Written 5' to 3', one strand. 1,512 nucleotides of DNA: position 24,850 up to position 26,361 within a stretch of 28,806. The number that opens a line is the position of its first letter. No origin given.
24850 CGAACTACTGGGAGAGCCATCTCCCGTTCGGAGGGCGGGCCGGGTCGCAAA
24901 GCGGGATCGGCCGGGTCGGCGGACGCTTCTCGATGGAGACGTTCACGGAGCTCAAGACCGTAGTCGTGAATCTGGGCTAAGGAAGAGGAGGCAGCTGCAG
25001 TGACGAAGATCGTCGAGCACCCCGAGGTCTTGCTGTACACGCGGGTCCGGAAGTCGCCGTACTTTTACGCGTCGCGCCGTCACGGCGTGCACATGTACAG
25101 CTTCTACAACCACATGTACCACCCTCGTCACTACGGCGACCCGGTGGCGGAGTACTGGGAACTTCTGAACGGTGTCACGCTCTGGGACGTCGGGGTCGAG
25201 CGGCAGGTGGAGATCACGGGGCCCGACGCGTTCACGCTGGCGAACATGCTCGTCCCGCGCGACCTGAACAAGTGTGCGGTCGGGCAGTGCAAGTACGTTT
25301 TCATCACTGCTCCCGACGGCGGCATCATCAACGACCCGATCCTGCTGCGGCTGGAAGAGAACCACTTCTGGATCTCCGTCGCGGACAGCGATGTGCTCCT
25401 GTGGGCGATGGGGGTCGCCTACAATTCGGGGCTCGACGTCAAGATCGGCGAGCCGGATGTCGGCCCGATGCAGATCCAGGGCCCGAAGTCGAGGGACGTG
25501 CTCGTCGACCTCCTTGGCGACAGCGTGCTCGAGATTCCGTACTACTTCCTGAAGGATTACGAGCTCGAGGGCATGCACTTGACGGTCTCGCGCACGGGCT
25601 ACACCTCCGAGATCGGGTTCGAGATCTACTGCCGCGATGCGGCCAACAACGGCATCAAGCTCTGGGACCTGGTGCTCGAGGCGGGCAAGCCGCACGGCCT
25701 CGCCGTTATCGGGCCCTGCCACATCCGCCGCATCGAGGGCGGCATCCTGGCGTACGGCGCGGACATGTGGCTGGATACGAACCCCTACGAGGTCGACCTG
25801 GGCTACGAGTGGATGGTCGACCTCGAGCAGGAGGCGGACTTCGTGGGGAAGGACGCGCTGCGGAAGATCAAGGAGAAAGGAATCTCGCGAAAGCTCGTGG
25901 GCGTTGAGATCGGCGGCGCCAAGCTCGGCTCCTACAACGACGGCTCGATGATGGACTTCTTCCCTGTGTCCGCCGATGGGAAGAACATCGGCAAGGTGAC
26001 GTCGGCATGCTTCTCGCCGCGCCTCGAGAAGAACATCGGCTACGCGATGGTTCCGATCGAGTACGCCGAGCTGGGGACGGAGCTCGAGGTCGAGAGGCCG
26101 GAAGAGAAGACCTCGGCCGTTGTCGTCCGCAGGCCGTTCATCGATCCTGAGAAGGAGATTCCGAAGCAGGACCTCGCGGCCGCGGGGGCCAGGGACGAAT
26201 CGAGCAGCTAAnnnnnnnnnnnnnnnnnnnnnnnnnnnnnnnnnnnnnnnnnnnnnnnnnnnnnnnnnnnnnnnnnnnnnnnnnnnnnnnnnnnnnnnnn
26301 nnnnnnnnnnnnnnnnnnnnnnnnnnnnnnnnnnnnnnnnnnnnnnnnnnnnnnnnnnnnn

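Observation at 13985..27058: Bidirectional GntR-centred island encoding a nearly complete choline to betaine to dimethylglycine/sarcosine pathway with a non-canonical core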

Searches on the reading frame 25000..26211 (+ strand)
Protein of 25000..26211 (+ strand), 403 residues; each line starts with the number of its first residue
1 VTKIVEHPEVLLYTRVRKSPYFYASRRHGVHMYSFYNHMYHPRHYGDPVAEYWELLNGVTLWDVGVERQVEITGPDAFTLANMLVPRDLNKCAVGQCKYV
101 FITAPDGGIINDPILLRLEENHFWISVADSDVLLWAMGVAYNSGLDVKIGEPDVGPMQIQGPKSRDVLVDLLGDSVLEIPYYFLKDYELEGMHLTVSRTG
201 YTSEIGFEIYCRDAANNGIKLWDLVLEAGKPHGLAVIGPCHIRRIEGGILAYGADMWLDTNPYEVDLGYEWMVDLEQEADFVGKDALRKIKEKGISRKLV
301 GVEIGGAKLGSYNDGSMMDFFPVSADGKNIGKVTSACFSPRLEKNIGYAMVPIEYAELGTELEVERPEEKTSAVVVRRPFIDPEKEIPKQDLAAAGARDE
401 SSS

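Call 3: search_protein_families(library=pfam, proteins=[window:25000-26211:+])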
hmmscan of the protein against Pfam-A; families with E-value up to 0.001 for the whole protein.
window:25000-26211:+ (403 aa): 2 families
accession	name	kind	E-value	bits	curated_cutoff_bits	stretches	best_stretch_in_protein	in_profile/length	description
PF01571.26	GCV_T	-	1.1e-41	143.2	25.6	1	26-268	6-253/255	Aminomethyltransferase folate-binding domain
PF08669.17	GCV_T_C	-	7e-19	67.9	25.9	1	322-382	20-80/80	Glycine cleavage T-protein C-terminal barrel domain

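Call 4: search_protein_families(library=ncbifam, proteins=[window:25000-26211:+])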
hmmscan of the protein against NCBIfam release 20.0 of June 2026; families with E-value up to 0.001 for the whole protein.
window:25000-26211:+ (403 aa): 8 families
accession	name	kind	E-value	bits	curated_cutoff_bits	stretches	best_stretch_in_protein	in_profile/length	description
NF009133.0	PRK12486.1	equivalog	6e-103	344.6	410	1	11-379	7-367/369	dimethylsulfoniopropionate demethylase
NF053776.1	TmaoDeMthMsil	equivalog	3.4e-64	217.6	1100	1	22-388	390-761/763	trimethylamine N-oxide demethylase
NF001567.0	PRK00389.1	subfamily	1.1e-57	195.6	300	1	16-385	3-357/359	glycine cleavage system aminomethyltransferase GcvT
TIGR00528.1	gcvT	equivalog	8.3e-49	166.4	235.85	1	18-381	3-360/362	glycine cleavage system aminomethyltransferase GcvT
TIGR01372.1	soxA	subfamily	1.2e-37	129.2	1164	1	57-386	655-992/996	sarcosine oxidase subunit alpha family protein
NF010093.0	PRK13579.1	equivalog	1.8e-37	129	459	1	50-383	43-366/371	glycine cleavage system aminomethyltransferase GcvT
NF047633.1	SyrngDmethDesA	equivalog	2.3e-20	72.6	800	1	69-238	58-236/453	syringate O-demethylase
NF047885.1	VanMgalDeMLigM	equivalog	4e-14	52.4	580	1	69-238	57-237/461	vanillate/3-O-methylgallate O-demethylase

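Call 9: find_homologous_proteins(query=window:25000-26211:+)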
Query window:25000-26211:+ (403 aa): 8000 proteins with E <= 0.001 among 8000 candidates; the best 120 are listed.
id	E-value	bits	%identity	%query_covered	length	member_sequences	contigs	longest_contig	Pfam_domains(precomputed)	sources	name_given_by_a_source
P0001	3.0e-261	885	94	100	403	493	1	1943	PF01571.27,PF08669.18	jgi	jgi:glycine cleavage system aminomethyltransferase T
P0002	2.2e-242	822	87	99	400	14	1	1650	PF01571.27,PF08669.18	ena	-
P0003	8.4e-241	817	84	100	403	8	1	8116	PF01571.27,PF08669.18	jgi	jgi:glycine cleavage system aminomethyltransferase T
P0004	2.0e-239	813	84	99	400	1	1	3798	PF01571.27,PF08669.18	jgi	-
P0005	9.1e-239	811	84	99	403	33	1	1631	PF01571.27,PF08669.18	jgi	jgi:glycine cleavage system aminomethyltransferase T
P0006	1.0e-238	810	86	98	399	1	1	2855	PF01571.27,PF08669.18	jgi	jgi:glycine cleavage system aminomethyltransferase T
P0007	1.6e-237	806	85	99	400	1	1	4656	PF01571.27,PF08669.18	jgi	jgi:glycine cleavage system aminomethyltransferase T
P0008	2.2e-237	806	85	97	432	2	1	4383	PF01571.27,PF08669.18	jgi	jgi:glycine cleavage system aminomethyltransferase T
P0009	2.2e-237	806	82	100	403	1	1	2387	PF01571.27,PF08669.18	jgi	-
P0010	3.1e-237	805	83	99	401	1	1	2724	PF01571.27,PF08669.18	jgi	jgi:glycine cleavage system aminomethyltransferase T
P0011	1.1e-236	804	84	100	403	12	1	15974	PF01571.27,PF08669.18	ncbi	-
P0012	1.2e-236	804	84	100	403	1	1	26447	PF01571.27,PF08669.18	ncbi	-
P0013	1.9e-236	803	83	99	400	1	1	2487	PF01571.27,PF08669.18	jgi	jgi:aminomethyltransferase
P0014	2.5e-236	802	85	99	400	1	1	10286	PF01571.27,PF08669.18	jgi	jgi:glycine cleavage system aminomethyltransferase T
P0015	2.8e-236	802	83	99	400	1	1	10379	PF01571.27,PF08669.18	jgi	jgi:glycine cleavage system aminomethyltransferase T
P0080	9.0e-230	781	83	99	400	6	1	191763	PF01571.27,PF08669.18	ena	-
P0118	4.6e-213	726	78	98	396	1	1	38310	PF01571.27,PF08669.18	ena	-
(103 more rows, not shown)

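Call 11: find_encoding_contigs(protein=P0080, flank=10000, max_places=2)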
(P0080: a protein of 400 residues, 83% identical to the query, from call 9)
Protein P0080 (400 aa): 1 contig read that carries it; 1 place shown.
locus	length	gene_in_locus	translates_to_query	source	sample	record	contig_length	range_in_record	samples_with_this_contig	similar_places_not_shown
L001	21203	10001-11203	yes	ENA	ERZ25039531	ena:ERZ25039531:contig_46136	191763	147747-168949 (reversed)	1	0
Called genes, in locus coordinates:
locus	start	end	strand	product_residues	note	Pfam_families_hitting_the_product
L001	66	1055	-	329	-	PF04069:OpuAC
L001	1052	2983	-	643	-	PF00528:BPD_transp_1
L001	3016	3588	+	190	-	-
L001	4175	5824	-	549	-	PF01268:FTHFS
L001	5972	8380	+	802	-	PF01266:DAO, PF16350:FAO_M, PF01571:GCV_T, PF08669:GCV_T_C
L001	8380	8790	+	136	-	PF01012:ETF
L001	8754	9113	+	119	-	PF01012:ETF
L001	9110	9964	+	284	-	PF01012:ETF, PF00766:ETF_alpha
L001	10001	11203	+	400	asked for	PF01571:GCV_T, PF08669:GCV_T_C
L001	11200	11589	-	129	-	PF00571:CBS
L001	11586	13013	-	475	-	PF00171:Aldedh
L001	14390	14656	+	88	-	PF04961:FTCD_C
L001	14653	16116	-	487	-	PF00999:Na_H_Exchanger, PF02080:TrkA_C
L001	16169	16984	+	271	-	PF13559:DUF4129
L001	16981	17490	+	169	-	-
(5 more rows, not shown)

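Call 12: find_encoding_contigs(protein=P0118, flank=10000, max_places=2)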
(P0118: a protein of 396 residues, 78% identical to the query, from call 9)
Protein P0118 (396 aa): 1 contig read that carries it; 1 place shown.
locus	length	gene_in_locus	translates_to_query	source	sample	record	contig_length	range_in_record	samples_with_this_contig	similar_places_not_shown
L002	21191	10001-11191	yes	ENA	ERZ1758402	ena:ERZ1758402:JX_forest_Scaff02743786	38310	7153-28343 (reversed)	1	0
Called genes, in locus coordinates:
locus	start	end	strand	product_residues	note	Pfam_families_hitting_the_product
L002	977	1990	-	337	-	PF04542:Sigma70_r2, PF04545:Sigma70_r4 (faint), PF08281:Sigma70_r4_2, PF12680:SnoaL_2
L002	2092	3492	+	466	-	PF00083:Sugar_tr, PF07690:MFS_1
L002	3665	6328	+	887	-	-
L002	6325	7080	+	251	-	PF01012:ETF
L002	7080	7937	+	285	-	PF01012:ETF, PF00766:ETF_alpha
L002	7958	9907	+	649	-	PF12797:Fer4_2 (faint), PF12838:Fer4_7 (faint), PF13237:Fer4_10, PF13183:Fer4_8, PF13187:Fer4_9, PF02754:CCG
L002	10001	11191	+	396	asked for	PF01571:GCV_T, PF08669:GCV_T_C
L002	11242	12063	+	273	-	PF02219:MTHFR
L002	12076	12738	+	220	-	PF00392:GntR, PF07729:FCD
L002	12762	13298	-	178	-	PF12464:Mac, PF14602:Hexapep_2 (faint), PF00132:Hexapep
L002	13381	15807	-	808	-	PF00890:FAD_binding_2 (weak), PF01266:DAO, PF07992:Pyr_redox_2 (faint), PF16350:FAO_M, PF01571:GCV_T, PF08669:GCV_T_C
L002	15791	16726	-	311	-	PF01636:APH, PF01633:Choline_kinase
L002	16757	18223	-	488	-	PF00171:Aldedh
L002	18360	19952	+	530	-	PF13520:AA_permease_2, PF00324:AA_permease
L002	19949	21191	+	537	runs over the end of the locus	PF00732:GMC_oxred_N, PF00890:FAD_binding_2 (faint), PF05199:GMC_oxred_C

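Call 20: find_related_loci(query=window:25000-26211:+, collection=genome_contigs, flank=10000)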
Query window:25000-26211:+ (403 aa) in genome_contigs; peptide patterns used: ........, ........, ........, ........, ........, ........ (x = any residue, [..] = any of these).
266 stretches matched a pattern; 238 encode a relative of the query (tblastn E <= 1e-3); the best 80 are kept; 80 distinct loci.
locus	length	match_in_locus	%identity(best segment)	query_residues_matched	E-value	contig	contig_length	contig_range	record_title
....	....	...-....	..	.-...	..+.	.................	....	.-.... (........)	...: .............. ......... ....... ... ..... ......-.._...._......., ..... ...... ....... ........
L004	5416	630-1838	93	1-403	0e+0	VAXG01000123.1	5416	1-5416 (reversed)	MAG: Actinobacteria bacterium isolate AC_26 14_1009_16_30cm_scaffold_51894, whole genome shotgun sequence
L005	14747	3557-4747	94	4-400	0e+0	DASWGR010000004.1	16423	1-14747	MAG TPA_asm: Gaiellaceae bacterium isolate SMAG_U2821 k141_2715857, whole genome shotgun sequence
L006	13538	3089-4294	91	1-402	0e+0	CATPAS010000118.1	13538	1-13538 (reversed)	MAG: uncultured Gaiellaceae bacterium isolate COA_Bin_2_3 genome assembly, contig: co_assembly_000000312698, whole genom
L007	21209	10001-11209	90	1-403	0e+0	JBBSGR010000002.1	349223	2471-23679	MAG: Gaiellales bacterium isolate LS2_sbin.44 LS2_sbin.44_K_1013089_L_349223_cov_59.0083, whole genome shotgun sequence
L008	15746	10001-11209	90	1-403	0e+0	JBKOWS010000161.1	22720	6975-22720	MAG: Actinomycetota bacterium isolate GM_EKS_MAG_00009 GM_EKS_000000502409, whole genome shotgun sequence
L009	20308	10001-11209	90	1-403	0e+0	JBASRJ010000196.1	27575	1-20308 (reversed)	MAG: Gaiellaceae bacterium isolate MFD13528_ilm_asm_bin24 k127_106360, whole genome shotgun sequence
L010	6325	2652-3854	89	1-401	0e+0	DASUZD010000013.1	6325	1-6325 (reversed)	MAG TPA_asm: Gaiellaceae bacterium isolate SMAG_U1913 k141_205008, whole genome shotgun sequence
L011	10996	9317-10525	89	1-403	0e+0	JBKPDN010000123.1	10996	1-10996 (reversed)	MAG: Actinomycetota bacterium isolate GB_EKS_MAG_00023 GB_EKS_000001277312, whole genome shotgun sequence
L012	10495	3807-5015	89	1-403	0e+0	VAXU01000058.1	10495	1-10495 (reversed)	MAG: Actinobacteria bacterium isolate AC_40 14_0927_12_40cm_scaffold_5816, whole genome shotgun sequence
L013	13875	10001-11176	86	1-392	0e+0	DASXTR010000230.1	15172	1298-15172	MAG TPA_asm: Gaiellaceae bacterium isolate SMAG_U4697 k141_227055, whole genome shotgun sequence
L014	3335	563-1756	83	1-398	0e+0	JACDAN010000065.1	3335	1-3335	MAG: Actinomycetota bacterium isolate MGR_bin257 SD2897-2912_k127_8416187, whole genome shotgun sequence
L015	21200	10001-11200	81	1-400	0e+0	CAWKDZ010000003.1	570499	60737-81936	MAG: uncultured Actinomycetes bacterium isolate MFD02360.bin.1.316 genome assembly, contig: contig_3516, whole genome sh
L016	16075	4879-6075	82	1-399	0e+0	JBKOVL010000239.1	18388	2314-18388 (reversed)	MAG: Actinomycetota bacterium isolate GM_EKS_MAG_00045 GM_EKS_000000381129, whole genome shotgun sequence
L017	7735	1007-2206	82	1-400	0e+0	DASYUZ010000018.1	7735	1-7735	MAG TPA_asm: Gaiellaceae bacterium isolate SMAG_U4608 k141_2458744, whole genome shotgun sequence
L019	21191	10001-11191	76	1-397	0e+0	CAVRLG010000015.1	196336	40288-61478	MAG: uncultured Thermoleophilia bacterium isolate MFD05567.bin.2.4 genome assembly, contig: contig_60554, whole genome s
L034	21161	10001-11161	74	4-390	0e+0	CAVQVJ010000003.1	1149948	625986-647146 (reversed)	MAG: uncultured Actinomycetes bacterium isolate MFD09267.bin.1.238 genome assembly, contig: contig_11543, whole genome s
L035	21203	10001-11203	72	1-401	0e+0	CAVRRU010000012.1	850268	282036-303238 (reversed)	MAG: uncultured Gaiellaceae bacterium isolate MFD04850.bin.1.232 genome assembly, contig: contig_6834, whole genome shot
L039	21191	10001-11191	76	1-395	0e+0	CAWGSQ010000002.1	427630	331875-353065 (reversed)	MAG: uncultured Thermoleophilaceae bacterium isolate MFD04212.bin.2.167 genome assembly, contig: contig_19957, whole gen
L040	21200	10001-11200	74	1-399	0e+0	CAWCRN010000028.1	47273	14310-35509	MAG: uncultured Solirubrobacterales bacterium isolate MFD00962.bin.2.270 genome assembly, contig: contig_44909, whole ge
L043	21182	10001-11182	75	1-394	0e+0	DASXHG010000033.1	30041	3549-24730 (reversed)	MAG TPA_asm: Solirubrobacteraceae bacterium isolate SMAG_U5187 k141_690296, whole genome shotgun sequence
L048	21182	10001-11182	75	1-392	0e+0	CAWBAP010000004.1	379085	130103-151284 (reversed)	MAG: uncultured Thermoleophilaceae bacterium isolate MFD09206.bin.2.92 genome assembly, contig: contig_19768, whole geno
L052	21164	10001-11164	75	4-391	0e+0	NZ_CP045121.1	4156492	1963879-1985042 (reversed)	Rubrobacter marinus strain SCSIO 52915 chromosome, complete genome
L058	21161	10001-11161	73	4-390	0e+0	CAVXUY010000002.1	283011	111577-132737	MAG: uncultured Actinomycetes bacterium isolate MFD04850.bin.2.263 genome assembly, contig: contig_10672, whole genome s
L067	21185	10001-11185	75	1-392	0e+0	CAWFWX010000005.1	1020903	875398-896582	MAG: uncultured Thermoleophilaceae bacterium isolate MFD06742.bin.1.32 genome assembly, contig: contig_13817, whole geno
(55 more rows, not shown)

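Call 21: search_solved_structures(query=window:25000-26211:+, show_alignments=1)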
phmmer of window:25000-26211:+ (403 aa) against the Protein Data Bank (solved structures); distinct sequences matched with E-value up to 0.001: 20.
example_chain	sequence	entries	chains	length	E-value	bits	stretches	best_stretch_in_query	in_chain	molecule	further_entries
3tfh_A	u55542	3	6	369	6.1e-71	242.8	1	14-375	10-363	GcvT-like Aminomethyltransferase protein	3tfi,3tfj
1yx2_A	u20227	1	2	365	2.1e-47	165.3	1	18-381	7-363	Aminomethyltransferase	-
9q59_A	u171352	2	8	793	5.8e-43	150.6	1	46-389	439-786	trimethylamine N-oxide demethylase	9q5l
9q5a_A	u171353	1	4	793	5.8e-43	150.6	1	46-389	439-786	Trimethylamine N-oxide Demethylase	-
1woo_A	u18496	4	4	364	2e-42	148.9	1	18-381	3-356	Aminomethyltransferase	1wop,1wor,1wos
1v5v_A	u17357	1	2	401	1.8e-38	135.9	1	41-385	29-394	aminomethyltransferase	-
5l46_A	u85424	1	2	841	4.4e-35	124.7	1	37-385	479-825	Dimethylglycine dehydrogenase, mitochondrial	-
4pab_A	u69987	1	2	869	1.9e-31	112.7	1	44-384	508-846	Dimethylglycine dehydrogenase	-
4p9s_A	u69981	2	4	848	2.9e-31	112.1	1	38-384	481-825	Dimethylglycine dehydrogenase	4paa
1pj5_A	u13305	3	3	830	4.3e-27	98.3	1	49-384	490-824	N,N-dimethylglycine oxidase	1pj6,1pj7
1wsr_A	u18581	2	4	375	7.4e-27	97.6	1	16-382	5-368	Aminomethyltransferase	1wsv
3gsi_A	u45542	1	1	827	5.2e-26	94.8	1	49-384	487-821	N,N-dimethylglycine oxidase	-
1vlo_A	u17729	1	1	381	2.9e-23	85.7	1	17-360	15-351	Aminomethyltransferase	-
3a8i_A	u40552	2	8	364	4.5e-23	85.1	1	18-360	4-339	Aminomethyltransferase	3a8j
3a8k_A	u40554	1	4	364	2.2e-22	82.8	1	18-360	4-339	Aminomethyltransferase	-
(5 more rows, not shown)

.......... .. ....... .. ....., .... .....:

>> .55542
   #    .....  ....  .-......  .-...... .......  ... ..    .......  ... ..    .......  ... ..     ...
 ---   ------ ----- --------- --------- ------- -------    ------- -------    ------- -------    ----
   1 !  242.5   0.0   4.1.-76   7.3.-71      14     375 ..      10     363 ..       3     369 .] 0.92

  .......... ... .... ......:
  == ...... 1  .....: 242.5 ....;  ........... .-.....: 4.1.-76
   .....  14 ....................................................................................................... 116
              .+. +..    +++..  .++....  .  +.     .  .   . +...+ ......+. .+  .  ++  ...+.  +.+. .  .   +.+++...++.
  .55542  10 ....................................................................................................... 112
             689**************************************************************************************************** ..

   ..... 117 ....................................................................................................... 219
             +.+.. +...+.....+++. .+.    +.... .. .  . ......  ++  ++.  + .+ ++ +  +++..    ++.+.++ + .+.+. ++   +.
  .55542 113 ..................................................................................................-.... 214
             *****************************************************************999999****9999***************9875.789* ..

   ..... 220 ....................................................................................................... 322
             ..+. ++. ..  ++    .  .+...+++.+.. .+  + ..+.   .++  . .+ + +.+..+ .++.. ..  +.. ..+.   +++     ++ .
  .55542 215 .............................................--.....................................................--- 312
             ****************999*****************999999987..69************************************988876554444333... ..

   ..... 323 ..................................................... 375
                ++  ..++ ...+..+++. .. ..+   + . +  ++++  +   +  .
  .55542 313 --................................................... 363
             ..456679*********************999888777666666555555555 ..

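Call 68: search_protein_families(library=pfam, proteins=[L039:8285-9019:+, L058:2602-3681:+, L052:17108-17923:+, L040:11524-13377:-, L043:17610-19187:-, L035:16424-17386:-, L019:18944-20302:-, L048:15840-16427:+, L067:19342-20805:+, L034:18964-19746:-])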
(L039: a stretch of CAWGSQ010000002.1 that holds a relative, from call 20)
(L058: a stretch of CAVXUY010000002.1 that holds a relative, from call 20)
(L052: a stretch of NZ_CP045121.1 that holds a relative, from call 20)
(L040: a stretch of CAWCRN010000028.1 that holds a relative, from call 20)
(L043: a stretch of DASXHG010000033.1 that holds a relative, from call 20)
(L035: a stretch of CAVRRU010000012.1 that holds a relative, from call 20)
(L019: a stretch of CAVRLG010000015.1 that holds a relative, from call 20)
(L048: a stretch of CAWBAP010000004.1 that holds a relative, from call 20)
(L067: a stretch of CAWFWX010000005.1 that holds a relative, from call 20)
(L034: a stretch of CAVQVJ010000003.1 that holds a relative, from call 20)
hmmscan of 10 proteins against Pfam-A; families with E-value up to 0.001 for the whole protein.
L039:8285-9019:+ (245 aa): 0 families

L058:2602-3681:+ (360 aa): 3 families
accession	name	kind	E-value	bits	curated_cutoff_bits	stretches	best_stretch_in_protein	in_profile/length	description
PF00005.33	ABC_tran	-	2.1e-33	116.3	25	1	64-211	2-136/137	ABC transporter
PF13304.12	AAA_21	-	4.5e-05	24.1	27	0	167-244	221-300/304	AAA domain, putative AbiEii toxin, Type IV TA system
PF13191.12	AAA_16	-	6.5e-05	23.9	32.6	1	74-134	25-94/167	AAA ATPase domain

L052:17108-17923:+ (272 aa): 6 families
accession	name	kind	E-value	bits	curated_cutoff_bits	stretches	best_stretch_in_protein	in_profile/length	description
PF01614.24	IclR_C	-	1e-41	142.8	24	1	89-258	3-173/174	Bacterial transcriptional regulator IclR C-terminal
PF09339.16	HTH_IclR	-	3.3e-14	52.8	22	1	21-69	1-50/52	IclR helix-turn-helix domain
PF01978.25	TrmB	-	4.3e-07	30.1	25.6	1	28-73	13-58/68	Sugar-specific transcriptional regulator TrmB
PF25213.1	HVO_A0261_N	-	6e-07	29.7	35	1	22-78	10-63/86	HVO_A0261 N-terminal domain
PF12802.13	MarR_2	-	0.00015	22.3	27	1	25-69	7-52/61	MarR family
PF21100.3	MCM_C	-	0.00073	19.8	27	0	24-77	6-62/64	MCM protein C-terminal winged helix-turn-helix domain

L040:11524-13377:- (618 aa): 4 families
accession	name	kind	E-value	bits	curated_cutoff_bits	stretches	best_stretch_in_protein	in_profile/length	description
PF10335.14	DUF294_C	-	1.3e-40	138.9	22.5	1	470-610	2-142/145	Putative nucleotidyltransferase substrate binding domain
PF03445.19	DUF294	-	1.4e-32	112.9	21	1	297-432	2-137/138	Putative nucleotidyltransferase DUF294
PF00571.33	CBS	-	1.8e-19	70.3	24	2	154-206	1-55/57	CBS domain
PF00027.35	cNMP_binding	-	7.1e-10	39.2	27.5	1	47-120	9-87/89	Cyclic nucleotide-binding domain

L043:17610-19187:- (526 aa): 2 families
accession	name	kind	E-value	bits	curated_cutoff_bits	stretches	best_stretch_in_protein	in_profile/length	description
PF13520.12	AA_permease_2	-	8.9e-33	114.3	27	1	27-478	1-421/427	Amino acid permease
PF00324.27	AA_permease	-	1.8e-19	70.3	24.6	1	46-504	13-466/470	Amino acid permease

L035:16424-17386:- (321 aa): 2 families
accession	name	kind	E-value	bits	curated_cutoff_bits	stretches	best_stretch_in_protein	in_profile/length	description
PF05544.16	Pro_racemase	-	2.6e-89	299.9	27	1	6-318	2-324/325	Proline racemase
PF01678.24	DAP_epimerase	-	0.00011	22.7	34.7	0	62-130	44-108/121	Diaminopimelate epimerase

L019:18944-20302:- (453 aa): 5 families
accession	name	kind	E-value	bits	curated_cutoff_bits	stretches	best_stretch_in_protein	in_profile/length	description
PF00069.31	Pkinase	-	1.4e-40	139.8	31.7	1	2-237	13-253/263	Protein kinase domain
PF07714.23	PK_Tyr_Ser-Thr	-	2.5e-26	93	23.1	1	2-237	13-250/258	Protein tyrosine and serine/threonine kinase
PF13424.12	TPR_12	-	2.8e-06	27.9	30.1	1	356-422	5-74/77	Tetratricopeptide repeat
PF03109.22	ABC1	-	4.1e-06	26.5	22.9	1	60-137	139-216/244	ABC1 atypical kinase-like domain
PF01636.29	APH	-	8.3e-06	26.2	23.2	0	91-135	155-197/239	Phosphotransferase enzyme family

L048:15840-16427:+ (196 aa): 1 family
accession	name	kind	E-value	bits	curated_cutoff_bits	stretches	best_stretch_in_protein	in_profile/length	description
PF12840.13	HTH_20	-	2.1e-08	34.5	27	1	17-64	1-49/51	Helix-turn-helix domain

L067:19342-20805:+ (488 aa): 2 families
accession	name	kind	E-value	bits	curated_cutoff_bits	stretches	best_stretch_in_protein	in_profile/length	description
PF01565.28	FAD_binding_4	-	8.7e-33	113.4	26.4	1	66-198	1-138/139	FAD binding domain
PF08031.17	BBE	-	3.3e-16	59.5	20.6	1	441-485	1-45/45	Berberine and berberine like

L034:18964-19746:- (261 aa): 2 families
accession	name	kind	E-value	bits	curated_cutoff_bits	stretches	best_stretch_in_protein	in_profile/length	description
PF00378.25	ECH_1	-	4.2e-61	206.9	27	1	13-260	4-250/251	Enoyl-CoA hydratase/isomerase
PF16113.10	ECH_2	-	1.2e-36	127.3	27.2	1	17-191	3-179/335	Enoyl-CoA hydratase/isomerase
